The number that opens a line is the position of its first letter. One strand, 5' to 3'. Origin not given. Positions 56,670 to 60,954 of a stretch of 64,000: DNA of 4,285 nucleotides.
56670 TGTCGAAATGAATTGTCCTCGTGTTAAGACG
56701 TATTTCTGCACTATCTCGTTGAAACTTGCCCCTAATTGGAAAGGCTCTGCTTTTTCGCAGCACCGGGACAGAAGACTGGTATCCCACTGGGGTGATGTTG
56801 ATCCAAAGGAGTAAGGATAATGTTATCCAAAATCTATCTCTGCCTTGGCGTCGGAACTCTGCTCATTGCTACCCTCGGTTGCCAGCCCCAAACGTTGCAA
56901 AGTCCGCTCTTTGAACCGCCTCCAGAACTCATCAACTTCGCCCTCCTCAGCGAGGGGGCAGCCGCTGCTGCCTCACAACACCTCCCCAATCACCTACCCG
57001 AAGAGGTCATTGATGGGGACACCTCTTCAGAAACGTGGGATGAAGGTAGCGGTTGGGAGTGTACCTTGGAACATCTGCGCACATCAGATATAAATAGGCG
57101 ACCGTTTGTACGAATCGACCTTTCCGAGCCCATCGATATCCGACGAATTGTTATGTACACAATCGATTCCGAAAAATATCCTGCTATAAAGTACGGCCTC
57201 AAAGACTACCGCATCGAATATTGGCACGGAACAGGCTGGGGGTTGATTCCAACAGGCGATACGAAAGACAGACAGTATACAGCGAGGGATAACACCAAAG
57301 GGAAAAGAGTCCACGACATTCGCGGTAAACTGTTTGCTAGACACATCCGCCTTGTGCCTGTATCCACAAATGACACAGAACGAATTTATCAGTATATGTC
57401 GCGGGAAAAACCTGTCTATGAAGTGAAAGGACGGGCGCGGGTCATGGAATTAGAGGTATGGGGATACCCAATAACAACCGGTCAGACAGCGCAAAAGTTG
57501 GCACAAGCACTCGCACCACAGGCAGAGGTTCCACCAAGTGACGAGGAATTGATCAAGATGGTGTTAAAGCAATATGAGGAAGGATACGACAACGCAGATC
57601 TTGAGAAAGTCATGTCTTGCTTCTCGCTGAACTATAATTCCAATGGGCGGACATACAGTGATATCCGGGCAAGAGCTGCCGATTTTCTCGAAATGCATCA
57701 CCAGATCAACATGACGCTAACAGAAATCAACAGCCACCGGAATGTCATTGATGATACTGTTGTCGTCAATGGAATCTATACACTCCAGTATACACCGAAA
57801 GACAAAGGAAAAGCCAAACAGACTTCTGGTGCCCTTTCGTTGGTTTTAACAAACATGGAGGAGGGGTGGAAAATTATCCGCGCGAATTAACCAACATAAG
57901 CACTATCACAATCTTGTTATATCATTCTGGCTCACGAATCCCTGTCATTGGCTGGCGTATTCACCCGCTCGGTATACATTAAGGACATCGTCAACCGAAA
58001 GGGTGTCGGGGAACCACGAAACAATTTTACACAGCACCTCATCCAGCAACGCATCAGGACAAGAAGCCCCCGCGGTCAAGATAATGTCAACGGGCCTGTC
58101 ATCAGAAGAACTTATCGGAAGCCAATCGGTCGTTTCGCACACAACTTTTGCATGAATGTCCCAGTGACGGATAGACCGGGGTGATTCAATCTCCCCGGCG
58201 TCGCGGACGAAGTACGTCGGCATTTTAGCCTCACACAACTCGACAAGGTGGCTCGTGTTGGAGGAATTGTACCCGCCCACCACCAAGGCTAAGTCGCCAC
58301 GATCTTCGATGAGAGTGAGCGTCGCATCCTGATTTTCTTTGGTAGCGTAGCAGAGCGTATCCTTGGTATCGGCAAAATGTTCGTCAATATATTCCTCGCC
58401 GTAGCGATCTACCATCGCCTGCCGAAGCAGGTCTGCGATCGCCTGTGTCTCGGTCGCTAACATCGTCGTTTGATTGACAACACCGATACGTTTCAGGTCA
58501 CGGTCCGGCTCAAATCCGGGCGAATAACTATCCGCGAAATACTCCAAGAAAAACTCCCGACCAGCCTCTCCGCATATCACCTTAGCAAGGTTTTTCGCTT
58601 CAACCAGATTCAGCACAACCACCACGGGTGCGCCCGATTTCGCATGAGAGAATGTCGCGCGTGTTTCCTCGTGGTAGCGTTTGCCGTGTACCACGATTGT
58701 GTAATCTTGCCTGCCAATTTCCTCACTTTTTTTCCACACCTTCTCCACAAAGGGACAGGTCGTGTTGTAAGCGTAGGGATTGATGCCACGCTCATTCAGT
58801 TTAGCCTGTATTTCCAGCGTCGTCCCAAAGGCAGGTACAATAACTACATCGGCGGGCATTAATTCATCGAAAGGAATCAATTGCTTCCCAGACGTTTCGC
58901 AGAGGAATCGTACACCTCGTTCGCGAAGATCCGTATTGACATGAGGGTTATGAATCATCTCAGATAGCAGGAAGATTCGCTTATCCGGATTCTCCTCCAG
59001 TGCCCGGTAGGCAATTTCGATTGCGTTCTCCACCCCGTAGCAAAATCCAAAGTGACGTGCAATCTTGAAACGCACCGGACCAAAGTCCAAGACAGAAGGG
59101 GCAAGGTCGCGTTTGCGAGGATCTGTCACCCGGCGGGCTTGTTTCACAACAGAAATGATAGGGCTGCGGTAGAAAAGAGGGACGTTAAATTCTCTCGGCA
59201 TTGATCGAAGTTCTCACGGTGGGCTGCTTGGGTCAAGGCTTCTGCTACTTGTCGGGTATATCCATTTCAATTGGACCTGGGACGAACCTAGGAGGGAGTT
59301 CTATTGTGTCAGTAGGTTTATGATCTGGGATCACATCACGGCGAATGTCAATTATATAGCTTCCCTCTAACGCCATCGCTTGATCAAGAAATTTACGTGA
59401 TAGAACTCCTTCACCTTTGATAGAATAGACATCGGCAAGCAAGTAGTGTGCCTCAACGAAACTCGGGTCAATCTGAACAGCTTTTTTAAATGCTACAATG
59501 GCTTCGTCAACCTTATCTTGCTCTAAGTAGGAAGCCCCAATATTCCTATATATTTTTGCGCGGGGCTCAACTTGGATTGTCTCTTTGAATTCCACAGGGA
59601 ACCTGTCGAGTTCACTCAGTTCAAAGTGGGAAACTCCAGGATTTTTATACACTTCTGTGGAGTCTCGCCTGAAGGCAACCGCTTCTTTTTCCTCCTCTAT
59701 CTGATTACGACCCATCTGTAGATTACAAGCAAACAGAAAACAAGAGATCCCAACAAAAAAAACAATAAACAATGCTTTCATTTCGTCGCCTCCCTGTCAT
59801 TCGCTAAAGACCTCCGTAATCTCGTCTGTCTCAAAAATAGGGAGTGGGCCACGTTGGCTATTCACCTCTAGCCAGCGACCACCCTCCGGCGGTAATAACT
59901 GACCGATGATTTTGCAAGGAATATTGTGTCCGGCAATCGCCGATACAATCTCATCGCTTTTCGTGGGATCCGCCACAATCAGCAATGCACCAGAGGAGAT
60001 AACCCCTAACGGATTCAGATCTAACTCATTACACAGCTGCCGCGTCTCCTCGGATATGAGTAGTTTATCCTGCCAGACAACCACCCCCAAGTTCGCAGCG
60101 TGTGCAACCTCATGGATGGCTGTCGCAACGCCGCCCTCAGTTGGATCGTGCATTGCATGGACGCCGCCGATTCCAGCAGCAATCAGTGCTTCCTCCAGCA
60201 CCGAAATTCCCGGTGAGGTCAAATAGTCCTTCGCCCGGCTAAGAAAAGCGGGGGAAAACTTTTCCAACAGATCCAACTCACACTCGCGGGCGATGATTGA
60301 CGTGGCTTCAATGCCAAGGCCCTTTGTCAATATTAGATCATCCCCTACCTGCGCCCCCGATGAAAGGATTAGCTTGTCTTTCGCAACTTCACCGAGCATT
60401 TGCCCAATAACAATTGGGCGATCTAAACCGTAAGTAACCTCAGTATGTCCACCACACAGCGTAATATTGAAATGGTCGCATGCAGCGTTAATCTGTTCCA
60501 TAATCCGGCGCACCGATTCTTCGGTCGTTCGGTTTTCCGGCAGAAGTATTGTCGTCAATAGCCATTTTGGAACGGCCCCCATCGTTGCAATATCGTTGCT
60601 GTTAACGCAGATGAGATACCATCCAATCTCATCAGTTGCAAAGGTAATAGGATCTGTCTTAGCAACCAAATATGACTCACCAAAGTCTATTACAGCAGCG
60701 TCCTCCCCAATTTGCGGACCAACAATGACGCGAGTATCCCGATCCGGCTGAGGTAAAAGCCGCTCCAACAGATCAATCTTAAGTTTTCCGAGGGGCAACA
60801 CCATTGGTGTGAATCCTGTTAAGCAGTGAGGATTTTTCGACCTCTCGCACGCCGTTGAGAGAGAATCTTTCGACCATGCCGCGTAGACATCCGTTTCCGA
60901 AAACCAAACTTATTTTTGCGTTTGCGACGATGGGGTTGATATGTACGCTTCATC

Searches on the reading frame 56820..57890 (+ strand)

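Call 34: search_protein_families(library=pfam, proteins=[window:56820-57890:+])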
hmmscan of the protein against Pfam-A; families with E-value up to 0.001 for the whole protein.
window:56820-57890:+ (356 aa): 3 families
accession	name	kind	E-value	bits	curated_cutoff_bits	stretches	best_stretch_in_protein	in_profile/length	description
PF00754.31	F5_F8_type_C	-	1.2e-07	32.4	28.2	1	50-192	3-124/127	F5/8 type C domain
PF22633.2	F5_F8_type_C_2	-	0.00021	22.2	27.8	1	63-154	2-76/91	NedA-like, galactose-binding domain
PF13474.12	SnoaL_3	-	0.00065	20.5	22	0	265-353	28-112/121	SnoaL-like domain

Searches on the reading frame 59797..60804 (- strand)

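Call 34: search_protein_families(library=pfam, proteins=[window:59797-60804:-])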
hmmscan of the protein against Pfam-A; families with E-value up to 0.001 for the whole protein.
window:59797-60804:- (335 aa): 2 families
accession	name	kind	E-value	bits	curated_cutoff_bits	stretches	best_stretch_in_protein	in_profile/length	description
PF00586.29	AIRS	-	4.6e-22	79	24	1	33-140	1-112/112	AIR synthase related protein, N-terminal domain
PF02769.27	AIRS_C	-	3.4e-20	73.2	23.1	1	152-305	1-147/156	AIR synthase related protein, C-terminal domain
